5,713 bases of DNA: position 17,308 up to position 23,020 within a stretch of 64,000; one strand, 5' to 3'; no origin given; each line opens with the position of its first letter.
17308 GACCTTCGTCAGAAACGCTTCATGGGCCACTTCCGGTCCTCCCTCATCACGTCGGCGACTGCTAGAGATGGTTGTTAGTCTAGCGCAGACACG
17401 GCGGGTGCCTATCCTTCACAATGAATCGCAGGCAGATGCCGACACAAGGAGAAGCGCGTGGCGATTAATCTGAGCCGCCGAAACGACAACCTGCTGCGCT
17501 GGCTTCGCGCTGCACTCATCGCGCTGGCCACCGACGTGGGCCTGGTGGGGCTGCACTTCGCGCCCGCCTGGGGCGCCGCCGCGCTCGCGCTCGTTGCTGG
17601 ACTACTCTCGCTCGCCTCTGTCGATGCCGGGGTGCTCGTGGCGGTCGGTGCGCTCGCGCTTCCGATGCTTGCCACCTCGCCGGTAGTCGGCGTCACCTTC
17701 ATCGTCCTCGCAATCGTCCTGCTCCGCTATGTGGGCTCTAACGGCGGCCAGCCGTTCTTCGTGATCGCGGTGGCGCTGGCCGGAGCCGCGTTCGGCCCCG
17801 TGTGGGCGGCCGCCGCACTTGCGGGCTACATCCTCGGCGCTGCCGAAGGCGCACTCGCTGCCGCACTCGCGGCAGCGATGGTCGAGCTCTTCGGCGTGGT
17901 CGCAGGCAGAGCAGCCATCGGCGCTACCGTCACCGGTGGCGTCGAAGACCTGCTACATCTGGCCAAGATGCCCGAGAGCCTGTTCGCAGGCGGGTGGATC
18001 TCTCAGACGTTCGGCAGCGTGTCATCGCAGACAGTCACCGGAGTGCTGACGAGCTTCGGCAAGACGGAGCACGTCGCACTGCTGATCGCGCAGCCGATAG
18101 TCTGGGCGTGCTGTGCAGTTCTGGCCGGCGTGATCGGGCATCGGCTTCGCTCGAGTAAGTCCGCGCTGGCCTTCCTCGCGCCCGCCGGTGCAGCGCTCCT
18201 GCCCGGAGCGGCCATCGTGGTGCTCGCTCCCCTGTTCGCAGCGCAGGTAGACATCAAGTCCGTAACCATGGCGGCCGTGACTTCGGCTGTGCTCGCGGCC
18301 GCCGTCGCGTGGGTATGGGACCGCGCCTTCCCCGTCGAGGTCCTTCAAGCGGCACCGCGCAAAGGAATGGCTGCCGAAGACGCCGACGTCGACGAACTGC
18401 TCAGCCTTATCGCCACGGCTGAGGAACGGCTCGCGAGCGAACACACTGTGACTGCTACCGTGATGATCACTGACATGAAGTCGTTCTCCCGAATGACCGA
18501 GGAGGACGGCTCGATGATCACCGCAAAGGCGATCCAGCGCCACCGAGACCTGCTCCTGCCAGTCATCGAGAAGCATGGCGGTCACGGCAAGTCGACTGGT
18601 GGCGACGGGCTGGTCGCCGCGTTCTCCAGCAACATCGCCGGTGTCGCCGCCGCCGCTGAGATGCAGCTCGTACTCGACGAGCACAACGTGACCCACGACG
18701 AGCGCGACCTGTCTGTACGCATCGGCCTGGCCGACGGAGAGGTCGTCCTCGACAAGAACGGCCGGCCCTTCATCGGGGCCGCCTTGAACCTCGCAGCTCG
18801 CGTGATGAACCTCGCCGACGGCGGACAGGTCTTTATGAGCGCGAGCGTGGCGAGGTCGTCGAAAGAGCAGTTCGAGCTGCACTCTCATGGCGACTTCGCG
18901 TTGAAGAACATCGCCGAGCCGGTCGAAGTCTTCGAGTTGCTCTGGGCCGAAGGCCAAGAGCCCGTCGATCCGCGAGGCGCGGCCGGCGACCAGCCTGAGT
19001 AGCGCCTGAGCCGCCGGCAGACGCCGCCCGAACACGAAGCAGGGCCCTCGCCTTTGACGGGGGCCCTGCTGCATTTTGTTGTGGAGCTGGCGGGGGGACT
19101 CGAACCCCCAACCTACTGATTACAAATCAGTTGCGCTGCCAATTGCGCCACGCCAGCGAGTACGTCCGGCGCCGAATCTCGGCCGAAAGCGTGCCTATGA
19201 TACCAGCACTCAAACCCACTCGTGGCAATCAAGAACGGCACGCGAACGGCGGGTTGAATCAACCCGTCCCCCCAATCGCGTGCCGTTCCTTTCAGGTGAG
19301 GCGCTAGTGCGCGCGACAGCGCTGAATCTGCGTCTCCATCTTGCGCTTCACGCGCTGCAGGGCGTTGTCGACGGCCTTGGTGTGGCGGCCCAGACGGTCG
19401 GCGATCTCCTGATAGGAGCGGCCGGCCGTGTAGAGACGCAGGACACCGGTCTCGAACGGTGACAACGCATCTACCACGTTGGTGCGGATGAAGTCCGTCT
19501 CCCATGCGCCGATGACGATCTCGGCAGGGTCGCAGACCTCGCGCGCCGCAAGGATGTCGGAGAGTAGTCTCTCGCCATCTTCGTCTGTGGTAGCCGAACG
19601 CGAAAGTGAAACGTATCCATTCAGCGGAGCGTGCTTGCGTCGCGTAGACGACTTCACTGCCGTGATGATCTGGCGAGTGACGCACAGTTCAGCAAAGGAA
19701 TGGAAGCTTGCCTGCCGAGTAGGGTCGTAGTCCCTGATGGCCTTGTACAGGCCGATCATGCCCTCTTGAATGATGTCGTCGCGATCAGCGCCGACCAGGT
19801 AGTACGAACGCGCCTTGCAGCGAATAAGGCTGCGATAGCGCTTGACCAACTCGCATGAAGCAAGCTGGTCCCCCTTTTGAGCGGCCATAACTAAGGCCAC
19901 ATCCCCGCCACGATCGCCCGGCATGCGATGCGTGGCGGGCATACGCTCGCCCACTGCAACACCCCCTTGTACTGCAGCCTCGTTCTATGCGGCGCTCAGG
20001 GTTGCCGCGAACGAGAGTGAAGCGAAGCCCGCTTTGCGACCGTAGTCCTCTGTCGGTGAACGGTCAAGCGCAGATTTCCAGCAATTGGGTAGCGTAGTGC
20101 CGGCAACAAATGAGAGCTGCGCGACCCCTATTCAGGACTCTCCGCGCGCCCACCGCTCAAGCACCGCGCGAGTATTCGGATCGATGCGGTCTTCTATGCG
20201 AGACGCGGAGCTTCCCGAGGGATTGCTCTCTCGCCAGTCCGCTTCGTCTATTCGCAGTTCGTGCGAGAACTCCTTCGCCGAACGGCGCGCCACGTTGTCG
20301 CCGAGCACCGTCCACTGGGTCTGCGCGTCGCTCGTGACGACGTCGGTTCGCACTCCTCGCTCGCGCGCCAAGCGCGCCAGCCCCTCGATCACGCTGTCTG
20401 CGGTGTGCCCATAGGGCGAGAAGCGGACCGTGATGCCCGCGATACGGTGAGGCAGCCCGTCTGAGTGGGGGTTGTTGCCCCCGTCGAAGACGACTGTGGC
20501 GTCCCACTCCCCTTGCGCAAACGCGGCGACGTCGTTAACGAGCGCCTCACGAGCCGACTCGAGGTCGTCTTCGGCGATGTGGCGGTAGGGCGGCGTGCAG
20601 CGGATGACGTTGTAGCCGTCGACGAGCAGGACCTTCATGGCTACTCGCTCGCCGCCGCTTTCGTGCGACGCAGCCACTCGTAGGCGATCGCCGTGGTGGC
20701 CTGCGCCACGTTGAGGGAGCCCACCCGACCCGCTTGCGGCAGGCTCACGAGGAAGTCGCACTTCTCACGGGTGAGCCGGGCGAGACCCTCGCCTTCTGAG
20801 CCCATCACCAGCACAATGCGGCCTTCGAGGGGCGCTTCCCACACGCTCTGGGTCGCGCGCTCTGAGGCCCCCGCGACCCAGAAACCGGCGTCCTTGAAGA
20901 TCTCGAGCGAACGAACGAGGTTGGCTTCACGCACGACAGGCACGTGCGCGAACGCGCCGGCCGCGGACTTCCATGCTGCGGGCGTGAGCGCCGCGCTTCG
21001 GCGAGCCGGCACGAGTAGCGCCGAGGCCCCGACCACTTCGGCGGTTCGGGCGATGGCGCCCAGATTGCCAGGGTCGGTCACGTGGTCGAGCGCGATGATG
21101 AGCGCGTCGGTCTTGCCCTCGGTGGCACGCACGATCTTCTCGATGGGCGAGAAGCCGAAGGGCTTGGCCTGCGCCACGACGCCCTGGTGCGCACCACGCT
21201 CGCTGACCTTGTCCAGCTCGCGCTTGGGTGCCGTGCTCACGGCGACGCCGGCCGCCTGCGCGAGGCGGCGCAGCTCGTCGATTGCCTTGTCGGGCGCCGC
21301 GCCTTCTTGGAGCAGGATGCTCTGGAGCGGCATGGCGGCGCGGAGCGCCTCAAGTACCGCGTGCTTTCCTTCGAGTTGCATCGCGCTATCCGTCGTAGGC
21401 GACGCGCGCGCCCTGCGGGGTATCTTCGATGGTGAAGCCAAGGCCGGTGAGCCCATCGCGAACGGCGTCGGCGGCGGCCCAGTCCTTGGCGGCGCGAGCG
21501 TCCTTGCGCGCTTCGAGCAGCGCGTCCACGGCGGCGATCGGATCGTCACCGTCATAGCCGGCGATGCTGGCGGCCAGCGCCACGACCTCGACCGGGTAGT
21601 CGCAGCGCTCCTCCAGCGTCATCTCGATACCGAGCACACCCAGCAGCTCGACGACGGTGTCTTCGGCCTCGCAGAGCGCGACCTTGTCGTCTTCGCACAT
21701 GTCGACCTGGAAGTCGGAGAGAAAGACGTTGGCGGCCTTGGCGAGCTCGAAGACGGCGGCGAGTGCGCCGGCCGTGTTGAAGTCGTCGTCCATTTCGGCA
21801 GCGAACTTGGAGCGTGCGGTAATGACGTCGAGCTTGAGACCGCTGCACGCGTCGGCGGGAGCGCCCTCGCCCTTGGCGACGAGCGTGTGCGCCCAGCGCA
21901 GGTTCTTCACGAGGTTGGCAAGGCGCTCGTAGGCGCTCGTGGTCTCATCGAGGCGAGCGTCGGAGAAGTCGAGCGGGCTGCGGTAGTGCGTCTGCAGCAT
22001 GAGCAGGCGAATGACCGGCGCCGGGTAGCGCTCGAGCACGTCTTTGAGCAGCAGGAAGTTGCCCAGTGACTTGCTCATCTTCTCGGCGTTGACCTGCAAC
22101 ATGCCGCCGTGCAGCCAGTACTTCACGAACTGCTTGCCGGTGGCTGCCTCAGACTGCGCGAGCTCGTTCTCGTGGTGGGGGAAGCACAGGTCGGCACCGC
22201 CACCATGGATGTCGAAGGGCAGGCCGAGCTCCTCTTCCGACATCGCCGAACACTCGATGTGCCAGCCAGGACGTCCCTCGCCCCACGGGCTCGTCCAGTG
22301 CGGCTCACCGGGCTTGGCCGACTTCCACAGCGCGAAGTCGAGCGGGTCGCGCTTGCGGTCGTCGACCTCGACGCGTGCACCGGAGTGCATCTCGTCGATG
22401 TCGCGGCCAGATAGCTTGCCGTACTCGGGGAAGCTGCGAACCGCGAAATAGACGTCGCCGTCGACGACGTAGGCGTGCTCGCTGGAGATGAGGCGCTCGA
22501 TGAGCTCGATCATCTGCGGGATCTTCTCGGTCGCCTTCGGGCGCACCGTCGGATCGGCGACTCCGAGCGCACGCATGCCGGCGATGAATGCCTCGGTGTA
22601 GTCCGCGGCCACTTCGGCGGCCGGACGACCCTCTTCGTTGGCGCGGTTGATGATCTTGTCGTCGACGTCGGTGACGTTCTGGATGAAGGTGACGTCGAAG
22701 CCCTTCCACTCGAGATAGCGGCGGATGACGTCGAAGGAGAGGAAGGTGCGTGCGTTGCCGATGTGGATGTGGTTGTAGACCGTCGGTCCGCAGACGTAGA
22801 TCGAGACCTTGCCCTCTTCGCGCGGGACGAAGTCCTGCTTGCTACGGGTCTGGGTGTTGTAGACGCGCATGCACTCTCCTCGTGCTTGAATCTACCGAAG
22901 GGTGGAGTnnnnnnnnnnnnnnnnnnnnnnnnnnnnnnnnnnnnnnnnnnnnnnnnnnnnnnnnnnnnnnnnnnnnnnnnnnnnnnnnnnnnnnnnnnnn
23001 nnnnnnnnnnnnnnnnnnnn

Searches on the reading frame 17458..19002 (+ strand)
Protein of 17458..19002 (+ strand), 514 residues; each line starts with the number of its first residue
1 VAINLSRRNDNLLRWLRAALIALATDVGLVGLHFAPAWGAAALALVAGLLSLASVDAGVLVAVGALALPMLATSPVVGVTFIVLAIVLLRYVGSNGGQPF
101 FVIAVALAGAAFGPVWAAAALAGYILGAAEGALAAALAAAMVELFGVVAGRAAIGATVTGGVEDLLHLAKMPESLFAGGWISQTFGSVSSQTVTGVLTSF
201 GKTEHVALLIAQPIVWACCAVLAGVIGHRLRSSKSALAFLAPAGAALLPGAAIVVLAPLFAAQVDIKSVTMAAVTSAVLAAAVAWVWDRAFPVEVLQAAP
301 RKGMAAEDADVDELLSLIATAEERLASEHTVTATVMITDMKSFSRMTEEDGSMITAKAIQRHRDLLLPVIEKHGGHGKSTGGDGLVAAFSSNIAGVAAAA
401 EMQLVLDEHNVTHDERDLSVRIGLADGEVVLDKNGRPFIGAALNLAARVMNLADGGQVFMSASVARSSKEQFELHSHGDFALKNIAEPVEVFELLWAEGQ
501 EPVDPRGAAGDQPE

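Call 14: search_protein_families(library=pfam, proteins=[window:17458-19002:+], max_evalue=0.001)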
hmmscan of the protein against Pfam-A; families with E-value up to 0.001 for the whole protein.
window:17458-19002:+ (514 aa): 1 family
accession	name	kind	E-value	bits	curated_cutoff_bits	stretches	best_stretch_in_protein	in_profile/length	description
PF00211.25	Guanylate_cyc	-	5.2e-11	42.9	21.9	1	328-484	4-172/183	Adenylate and Guanylate cyclase catalytic domain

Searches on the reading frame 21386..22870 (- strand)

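Call 14: search_protein_families(library=pfam, proteins=[window:21386-22870:-], max_evalue=0.001)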
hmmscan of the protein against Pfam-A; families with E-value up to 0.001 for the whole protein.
window:21386-22870:- (494 aa): 6 families
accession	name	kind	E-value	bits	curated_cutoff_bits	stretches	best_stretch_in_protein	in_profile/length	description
PF01406.26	tRNA-synt_1e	-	8.6e-134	446.1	27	1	14-311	2-300/301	tRNA synthetases class I (C) catalytic domain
PF09190.17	DALR_2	-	3.6e-13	50.3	22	1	355-415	1-55/57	DALR domain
PF09334.17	tRNA-synt_1g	-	4.9e-12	45.7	20.1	1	32-104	11-83/391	tRNA synthetases class I (M)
PF01921.24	tRNA-synt_1f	-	3.8e-09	36.4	27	1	261-321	279-339/360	tRNA synthetases class I (K)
PF23493.1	CysS_C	-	1e-08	35.6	23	1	446-487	6-47/51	Cysteinyl-tRNA ligase anticodon binding domain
PF00133.28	tRNA-synt_1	-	6.4e-08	32.2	22.7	1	214-300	322-411/414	tRNA synthetases class I (I, L, M and V)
